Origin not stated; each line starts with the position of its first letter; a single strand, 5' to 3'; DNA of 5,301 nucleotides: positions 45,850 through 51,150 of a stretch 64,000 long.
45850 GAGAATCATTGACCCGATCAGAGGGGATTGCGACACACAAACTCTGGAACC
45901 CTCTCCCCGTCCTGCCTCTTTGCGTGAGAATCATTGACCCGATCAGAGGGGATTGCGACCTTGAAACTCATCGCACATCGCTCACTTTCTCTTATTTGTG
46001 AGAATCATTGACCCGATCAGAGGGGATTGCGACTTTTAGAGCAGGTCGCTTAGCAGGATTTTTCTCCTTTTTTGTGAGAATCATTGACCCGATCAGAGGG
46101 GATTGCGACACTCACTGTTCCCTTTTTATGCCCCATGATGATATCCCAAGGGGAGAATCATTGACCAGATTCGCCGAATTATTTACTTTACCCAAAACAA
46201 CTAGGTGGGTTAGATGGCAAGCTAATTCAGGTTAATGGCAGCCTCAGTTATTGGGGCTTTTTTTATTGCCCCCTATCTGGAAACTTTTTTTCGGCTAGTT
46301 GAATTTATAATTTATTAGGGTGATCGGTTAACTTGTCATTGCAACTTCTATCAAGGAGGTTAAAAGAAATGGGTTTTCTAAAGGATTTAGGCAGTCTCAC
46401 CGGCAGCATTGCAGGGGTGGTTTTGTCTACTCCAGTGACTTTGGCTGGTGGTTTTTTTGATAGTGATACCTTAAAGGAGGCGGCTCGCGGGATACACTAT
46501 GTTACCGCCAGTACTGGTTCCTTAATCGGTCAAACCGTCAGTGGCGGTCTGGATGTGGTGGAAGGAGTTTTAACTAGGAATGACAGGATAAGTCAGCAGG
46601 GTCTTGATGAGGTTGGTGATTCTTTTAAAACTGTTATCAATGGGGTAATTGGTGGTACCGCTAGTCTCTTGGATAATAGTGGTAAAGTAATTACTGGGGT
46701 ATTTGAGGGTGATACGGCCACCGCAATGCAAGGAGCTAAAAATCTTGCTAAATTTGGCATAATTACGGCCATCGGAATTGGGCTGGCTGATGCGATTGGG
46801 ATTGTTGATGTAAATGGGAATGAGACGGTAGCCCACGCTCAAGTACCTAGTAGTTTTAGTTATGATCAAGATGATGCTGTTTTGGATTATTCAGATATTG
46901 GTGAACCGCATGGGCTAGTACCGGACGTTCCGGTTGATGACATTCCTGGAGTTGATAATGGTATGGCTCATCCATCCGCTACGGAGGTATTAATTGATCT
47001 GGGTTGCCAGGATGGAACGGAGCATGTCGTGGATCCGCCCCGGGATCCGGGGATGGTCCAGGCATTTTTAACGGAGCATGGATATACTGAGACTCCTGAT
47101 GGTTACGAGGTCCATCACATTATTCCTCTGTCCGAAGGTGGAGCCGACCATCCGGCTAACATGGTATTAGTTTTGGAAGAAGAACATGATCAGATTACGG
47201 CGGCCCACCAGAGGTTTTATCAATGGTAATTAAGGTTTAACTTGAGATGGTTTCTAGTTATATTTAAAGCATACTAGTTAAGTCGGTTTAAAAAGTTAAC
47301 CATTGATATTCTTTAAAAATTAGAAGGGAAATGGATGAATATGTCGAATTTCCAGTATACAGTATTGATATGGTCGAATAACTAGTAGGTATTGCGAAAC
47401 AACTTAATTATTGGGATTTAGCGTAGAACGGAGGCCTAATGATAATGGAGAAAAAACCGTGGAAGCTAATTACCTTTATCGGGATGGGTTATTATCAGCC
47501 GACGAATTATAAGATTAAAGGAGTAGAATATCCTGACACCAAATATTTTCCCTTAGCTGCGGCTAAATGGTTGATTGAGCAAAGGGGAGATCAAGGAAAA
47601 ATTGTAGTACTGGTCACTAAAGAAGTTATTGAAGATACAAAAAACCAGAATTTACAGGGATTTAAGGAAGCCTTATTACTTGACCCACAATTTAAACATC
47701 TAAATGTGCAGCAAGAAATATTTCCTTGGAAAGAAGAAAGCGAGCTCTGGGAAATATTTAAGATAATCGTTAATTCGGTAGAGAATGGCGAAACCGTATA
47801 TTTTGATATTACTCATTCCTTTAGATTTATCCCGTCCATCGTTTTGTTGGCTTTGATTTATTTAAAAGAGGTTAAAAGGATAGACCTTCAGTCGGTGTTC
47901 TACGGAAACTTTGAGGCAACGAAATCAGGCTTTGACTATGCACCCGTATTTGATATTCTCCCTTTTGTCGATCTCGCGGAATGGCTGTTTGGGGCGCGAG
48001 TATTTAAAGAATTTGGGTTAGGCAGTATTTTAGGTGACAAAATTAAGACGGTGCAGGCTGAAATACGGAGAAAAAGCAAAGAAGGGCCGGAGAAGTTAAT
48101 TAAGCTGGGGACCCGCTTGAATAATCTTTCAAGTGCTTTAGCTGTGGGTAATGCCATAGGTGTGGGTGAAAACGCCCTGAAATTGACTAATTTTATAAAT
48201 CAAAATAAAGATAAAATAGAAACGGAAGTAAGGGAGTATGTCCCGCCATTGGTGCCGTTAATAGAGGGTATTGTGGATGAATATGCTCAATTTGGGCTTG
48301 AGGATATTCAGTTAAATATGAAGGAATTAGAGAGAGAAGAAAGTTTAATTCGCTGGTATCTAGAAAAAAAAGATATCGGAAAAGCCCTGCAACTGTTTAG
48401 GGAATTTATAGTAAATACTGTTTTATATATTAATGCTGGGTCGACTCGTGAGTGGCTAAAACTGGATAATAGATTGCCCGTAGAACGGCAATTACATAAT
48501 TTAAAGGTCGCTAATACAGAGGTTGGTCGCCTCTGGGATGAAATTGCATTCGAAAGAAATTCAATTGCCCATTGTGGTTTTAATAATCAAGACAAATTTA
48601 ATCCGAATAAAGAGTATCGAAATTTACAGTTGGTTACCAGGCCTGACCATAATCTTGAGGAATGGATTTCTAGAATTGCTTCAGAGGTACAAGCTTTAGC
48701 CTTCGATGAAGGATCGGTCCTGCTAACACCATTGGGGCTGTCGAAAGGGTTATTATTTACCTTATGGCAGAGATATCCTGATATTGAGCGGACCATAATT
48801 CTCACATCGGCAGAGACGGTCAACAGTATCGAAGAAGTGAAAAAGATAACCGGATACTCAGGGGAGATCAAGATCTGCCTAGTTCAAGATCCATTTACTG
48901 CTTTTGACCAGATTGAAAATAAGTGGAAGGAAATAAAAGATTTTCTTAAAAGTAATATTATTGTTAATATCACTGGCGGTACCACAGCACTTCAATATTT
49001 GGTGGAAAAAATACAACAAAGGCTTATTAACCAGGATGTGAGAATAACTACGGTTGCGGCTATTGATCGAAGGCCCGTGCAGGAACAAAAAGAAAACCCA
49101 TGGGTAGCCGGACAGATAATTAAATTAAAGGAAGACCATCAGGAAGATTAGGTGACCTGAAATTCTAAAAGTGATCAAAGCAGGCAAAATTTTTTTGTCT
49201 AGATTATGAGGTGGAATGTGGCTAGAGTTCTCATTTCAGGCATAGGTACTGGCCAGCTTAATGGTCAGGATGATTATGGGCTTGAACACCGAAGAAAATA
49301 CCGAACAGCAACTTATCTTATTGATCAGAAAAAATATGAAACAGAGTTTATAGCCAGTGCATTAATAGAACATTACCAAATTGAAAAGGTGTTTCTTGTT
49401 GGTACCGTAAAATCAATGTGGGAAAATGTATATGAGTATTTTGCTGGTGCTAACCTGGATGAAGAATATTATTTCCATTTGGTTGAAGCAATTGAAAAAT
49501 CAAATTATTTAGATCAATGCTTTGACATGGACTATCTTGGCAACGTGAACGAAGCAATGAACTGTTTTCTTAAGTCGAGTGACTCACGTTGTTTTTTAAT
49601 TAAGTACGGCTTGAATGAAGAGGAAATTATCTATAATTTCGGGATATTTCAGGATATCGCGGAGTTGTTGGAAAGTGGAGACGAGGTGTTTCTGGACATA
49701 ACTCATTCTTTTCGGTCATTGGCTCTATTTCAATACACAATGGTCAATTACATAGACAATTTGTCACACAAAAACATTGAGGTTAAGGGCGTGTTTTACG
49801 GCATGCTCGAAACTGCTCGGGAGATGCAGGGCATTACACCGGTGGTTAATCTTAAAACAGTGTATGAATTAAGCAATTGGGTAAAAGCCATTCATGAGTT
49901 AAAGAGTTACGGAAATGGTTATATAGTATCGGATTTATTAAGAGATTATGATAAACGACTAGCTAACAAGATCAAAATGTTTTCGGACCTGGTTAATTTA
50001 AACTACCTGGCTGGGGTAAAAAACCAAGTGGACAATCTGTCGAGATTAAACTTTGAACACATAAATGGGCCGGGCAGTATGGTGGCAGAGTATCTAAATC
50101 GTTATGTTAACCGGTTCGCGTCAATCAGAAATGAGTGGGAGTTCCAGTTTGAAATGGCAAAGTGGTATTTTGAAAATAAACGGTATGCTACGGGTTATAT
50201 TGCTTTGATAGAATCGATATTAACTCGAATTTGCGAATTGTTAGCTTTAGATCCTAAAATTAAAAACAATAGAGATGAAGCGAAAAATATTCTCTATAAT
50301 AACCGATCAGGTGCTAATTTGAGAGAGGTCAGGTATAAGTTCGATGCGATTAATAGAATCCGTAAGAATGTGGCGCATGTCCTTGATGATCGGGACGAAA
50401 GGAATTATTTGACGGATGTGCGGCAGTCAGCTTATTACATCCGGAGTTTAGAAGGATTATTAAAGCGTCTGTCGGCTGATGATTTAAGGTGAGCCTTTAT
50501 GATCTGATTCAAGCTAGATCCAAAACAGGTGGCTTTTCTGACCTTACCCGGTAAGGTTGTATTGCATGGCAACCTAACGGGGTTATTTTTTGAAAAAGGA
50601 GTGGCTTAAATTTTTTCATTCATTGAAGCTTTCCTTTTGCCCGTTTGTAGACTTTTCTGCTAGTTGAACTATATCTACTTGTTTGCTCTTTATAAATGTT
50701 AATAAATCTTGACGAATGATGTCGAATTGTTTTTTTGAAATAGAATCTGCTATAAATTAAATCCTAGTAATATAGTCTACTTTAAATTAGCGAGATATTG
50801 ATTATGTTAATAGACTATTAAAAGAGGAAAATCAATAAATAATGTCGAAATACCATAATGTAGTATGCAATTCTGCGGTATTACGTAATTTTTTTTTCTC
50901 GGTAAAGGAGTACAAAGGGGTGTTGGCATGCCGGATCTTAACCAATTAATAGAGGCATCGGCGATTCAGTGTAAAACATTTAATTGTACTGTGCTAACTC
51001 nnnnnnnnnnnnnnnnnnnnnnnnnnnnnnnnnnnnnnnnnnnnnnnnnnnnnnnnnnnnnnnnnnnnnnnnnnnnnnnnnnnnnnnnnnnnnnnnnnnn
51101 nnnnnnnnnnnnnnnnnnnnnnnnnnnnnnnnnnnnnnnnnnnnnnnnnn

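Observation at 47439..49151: Csx1 paralog with an extra C-terminal CARF-like Rossmann domain (CARF-HEPN-CARF?)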

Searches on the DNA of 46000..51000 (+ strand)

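Call 74: search_dna_similar(query=window:46000-51000:+, collection=plasmids, mode=near, max_rows=5)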
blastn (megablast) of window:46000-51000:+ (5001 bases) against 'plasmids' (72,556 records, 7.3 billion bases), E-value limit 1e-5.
No match.
